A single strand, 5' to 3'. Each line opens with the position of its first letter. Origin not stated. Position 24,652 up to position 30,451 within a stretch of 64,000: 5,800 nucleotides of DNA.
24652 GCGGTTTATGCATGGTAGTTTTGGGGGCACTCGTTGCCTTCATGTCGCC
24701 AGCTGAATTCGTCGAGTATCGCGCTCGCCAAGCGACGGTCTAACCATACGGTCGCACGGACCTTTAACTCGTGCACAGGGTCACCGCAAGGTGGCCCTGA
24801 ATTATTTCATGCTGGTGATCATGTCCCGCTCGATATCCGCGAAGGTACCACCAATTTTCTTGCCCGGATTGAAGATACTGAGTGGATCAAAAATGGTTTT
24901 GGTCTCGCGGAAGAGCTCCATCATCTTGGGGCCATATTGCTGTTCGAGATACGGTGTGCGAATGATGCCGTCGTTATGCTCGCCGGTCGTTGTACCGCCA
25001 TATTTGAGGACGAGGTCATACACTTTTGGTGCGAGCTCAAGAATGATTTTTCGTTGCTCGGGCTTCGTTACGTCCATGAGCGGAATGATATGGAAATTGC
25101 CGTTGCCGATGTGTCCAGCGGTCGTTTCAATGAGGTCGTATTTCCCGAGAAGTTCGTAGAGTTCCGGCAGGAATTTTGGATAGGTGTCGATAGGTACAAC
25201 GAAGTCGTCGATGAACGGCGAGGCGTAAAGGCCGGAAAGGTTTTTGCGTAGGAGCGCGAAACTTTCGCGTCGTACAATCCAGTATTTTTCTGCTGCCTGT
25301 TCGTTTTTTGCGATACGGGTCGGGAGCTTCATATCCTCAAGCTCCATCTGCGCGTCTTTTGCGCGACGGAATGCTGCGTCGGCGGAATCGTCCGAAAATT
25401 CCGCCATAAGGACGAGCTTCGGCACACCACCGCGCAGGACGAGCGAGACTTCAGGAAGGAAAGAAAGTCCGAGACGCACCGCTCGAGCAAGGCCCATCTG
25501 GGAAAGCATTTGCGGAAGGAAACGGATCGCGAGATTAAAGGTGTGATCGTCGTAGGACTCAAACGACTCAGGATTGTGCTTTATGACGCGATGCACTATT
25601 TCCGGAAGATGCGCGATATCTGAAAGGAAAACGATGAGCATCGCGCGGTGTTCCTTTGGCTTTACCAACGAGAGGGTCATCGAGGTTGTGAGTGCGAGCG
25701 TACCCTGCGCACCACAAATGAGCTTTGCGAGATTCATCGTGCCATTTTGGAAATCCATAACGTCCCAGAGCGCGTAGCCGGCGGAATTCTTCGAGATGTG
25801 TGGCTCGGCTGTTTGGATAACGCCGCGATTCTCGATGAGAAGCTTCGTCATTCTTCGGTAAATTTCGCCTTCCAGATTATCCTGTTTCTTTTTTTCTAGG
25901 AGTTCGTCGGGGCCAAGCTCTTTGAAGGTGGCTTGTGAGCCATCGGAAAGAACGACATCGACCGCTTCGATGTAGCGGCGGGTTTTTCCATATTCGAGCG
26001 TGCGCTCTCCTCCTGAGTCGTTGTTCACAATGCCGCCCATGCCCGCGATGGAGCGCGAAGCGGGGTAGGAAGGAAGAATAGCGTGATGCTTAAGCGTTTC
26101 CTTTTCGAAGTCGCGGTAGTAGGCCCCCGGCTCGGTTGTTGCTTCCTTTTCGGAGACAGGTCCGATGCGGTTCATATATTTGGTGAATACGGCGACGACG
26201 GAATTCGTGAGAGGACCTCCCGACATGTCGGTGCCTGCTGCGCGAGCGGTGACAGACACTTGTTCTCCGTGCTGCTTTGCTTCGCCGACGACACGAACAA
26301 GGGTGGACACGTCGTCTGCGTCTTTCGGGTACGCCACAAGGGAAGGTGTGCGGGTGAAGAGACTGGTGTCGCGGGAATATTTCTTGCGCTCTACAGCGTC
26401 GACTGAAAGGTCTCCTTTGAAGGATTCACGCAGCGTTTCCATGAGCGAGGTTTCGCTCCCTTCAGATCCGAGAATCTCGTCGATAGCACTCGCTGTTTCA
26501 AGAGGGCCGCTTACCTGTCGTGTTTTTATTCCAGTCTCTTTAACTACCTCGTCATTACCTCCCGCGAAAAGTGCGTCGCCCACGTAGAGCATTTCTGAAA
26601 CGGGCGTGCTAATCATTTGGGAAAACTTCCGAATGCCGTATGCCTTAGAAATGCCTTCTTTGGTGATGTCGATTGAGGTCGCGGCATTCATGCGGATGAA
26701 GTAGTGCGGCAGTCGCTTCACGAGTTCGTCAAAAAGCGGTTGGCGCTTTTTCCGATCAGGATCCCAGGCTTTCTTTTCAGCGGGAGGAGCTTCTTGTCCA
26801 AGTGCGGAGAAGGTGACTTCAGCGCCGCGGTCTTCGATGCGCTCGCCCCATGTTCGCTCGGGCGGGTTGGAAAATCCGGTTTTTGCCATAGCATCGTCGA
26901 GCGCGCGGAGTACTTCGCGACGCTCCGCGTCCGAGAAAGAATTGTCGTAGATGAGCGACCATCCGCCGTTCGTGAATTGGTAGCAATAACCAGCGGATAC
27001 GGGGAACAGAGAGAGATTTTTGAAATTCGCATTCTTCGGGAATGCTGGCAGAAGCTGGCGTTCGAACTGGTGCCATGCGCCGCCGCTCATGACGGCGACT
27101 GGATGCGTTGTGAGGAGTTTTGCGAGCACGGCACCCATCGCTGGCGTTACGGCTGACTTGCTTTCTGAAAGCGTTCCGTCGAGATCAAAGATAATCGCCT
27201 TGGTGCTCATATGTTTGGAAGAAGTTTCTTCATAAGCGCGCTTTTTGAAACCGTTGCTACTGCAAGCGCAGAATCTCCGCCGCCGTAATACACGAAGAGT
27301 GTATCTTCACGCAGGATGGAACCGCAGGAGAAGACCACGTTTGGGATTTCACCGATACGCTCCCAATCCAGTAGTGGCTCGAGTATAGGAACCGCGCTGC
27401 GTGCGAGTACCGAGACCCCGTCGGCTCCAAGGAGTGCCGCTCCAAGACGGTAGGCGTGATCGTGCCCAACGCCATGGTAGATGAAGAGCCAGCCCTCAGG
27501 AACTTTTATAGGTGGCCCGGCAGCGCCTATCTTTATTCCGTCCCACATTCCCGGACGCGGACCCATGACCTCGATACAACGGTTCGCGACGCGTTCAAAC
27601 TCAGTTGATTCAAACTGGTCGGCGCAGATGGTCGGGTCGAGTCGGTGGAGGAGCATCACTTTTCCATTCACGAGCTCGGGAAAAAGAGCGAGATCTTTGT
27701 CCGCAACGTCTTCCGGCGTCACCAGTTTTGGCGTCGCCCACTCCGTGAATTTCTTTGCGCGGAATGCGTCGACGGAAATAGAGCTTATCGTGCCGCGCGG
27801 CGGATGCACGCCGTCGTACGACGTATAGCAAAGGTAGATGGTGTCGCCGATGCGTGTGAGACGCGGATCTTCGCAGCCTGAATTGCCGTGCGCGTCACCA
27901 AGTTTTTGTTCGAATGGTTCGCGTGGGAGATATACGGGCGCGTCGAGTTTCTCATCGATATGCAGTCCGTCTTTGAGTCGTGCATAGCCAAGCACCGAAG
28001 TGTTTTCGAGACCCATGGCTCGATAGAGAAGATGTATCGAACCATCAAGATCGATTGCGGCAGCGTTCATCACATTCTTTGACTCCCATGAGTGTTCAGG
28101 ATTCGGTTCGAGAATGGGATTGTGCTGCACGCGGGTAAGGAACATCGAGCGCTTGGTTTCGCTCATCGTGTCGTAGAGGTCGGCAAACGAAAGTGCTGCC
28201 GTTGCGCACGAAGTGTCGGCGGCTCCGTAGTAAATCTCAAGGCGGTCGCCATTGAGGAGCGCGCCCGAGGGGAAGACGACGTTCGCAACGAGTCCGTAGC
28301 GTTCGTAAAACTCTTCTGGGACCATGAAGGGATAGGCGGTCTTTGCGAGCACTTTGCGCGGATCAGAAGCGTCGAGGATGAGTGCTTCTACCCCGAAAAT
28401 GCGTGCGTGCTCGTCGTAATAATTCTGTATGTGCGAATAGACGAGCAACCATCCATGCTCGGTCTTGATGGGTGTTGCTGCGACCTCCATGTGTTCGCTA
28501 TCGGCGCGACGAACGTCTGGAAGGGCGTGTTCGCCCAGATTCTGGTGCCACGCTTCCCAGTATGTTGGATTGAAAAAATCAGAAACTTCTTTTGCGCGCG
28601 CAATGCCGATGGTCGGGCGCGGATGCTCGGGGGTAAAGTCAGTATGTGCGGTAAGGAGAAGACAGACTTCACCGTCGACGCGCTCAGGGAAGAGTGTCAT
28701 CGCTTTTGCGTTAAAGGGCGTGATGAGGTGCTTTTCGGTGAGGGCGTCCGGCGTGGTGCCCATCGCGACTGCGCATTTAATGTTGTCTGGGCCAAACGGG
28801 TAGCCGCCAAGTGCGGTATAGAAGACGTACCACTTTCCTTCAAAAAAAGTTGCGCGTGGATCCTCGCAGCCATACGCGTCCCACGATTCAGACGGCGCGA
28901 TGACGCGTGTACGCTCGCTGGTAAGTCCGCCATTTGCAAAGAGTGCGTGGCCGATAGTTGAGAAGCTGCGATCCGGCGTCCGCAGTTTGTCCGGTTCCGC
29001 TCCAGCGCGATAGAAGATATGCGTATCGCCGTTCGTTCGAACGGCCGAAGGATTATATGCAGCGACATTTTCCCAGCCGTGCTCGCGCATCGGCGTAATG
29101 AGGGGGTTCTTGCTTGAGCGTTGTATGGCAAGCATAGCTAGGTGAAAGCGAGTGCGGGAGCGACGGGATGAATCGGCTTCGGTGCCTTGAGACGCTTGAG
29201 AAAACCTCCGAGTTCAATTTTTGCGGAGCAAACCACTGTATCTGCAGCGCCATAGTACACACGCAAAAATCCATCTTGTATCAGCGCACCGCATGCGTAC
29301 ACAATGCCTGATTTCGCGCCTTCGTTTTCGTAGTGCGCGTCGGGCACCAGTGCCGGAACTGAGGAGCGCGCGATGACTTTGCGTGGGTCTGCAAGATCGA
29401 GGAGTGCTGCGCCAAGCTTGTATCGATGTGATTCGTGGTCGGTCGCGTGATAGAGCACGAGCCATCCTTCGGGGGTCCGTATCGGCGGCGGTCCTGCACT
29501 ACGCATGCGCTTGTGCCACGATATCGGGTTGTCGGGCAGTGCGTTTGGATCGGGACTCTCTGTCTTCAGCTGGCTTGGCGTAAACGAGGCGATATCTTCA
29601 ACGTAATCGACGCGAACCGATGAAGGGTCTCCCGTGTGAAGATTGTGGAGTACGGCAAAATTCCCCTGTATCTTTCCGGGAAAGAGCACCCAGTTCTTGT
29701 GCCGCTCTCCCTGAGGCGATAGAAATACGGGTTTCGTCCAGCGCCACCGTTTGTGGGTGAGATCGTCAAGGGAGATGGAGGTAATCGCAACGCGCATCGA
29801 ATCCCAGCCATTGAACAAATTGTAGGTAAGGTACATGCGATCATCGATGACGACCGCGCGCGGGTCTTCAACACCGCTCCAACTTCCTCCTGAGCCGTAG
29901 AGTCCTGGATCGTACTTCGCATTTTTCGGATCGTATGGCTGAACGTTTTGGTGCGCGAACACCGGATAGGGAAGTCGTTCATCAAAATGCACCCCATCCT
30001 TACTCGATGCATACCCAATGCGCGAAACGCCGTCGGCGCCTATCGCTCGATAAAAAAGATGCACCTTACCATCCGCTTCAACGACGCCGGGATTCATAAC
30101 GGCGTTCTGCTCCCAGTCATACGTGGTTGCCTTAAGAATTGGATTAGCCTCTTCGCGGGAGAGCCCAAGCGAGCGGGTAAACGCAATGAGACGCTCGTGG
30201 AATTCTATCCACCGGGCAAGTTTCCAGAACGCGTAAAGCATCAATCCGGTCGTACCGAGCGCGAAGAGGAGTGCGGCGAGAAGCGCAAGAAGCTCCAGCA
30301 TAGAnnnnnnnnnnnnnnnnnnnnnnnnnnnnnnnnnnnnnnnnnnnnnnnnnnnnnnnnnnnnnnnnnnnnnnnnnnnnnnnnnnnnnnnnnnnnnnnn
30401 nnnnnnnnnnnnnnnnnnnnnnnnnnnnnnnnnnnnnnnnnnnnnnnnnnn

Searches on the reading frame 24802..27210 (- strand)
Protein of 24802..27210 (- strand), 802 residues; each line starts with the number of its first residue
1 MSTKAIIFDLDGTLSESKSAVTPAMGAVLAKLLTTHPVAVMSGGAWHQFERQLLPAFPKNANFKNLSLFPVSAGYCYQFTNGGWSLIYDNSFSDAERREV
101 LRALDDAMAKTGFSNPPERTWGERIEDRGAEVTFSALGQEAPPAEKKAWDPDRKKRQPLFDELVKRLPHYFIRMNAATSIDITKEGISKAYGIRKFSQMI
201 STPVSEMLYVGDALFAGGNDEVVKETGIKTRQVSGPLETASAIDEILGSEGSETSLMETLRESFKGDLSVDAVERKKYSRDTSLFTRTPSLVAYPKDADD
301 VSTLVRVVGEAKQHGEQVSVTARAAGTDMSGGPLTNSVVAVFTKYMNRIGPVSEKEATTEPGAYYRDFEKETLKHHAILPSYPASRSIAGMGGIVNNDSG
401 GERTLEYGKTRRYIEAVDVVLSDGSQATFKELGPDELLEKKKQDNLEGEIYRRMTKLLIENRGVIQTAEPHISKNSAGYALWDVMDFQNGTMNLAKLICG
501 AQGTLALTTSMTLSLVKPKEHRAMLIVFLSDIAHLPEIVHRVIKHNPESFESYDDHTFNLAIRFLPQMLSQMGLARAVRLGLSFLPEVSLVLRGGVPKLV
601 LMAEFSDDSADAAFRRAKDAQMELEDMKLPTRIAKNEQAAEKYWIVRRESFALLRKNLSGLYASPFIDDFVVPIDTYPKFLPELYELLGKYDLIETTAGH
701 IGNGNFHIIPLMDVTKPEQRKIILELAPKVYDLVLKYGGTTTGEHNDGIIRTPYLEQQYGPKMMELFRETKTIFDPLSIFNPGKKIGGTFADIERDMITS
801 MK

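Call 8: search_protein_families(library=pfam, proteins=[window:24802-27210:-], max_evalue=0.001)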
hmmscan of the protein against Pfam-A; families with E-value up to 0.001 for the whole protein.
window:24802-27210:- (802 aa): 3 families
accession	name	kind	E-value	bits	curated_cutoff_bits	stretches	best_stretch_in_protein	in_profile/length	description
PF02913.24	FAD-oxidase_C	-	3.2e-43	148.7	21.2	1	520-784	3-247/248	FAD linked oxidases, C-terminal domain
PF01565.28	FAD_binding_4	-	2.8e-22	79.4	26.4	1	289-427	1-136/139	FAD binding domain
PF08282.18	Hydrolase_3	-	6.4e-06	26.5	20.9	0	152-213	150-212/255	haloacid dehalogenase-like hydrolase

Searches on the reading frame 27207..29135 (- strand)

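Call 8: search_protein_families(library=pfam, proteins=[window:27207-29135:-], max_evalue=0.001)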
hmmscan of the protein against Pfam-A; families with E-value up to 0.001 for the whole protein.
window:27207-29135:- (642 aa): 1 family
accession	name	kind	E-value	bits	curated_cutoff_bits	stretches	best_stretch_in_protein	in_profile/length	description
PF04041.19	Glyco_hydro_130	-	1.8e-81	274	26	2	349-636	19-316/320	beta-1,4-mannooligosaccharide phosphorylase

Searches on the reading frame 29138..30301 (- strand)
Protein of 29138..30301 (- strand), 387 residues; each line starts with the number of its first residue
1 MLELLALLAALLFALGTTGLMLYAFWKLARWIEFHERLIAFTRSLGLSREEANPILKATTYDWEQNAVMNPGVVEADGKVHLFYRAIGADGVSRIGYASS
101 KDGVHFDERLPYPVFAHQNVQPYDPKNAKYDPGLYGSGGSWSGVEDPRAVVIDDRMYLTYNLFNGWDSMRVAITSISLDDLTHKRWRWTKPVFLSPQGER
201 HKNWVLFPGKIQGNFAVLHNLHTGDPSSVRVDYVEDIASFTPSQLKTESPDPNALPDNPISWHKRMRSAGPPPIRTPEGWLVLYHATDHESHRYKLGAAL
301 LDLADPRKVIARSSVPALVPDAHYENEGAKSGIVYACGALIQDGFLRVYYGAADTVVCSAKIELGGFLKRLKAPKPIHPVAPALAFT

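Call 8: search_protein_families(library=pfam, proteins=[window:29138-30301:-], max_evalue=0.001)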
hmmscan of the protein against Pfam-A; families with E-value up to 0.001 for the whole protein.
window:29138-30301:- (387 aa): 1 family
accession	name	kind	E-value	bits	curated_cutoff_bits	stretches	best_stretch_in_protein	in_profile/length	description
PF04041.19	Glyco_hydro_130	-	5.7e-38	131.1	26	1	64-366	23-313/320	beta-1,4-mannooligosaccharide phosphorylase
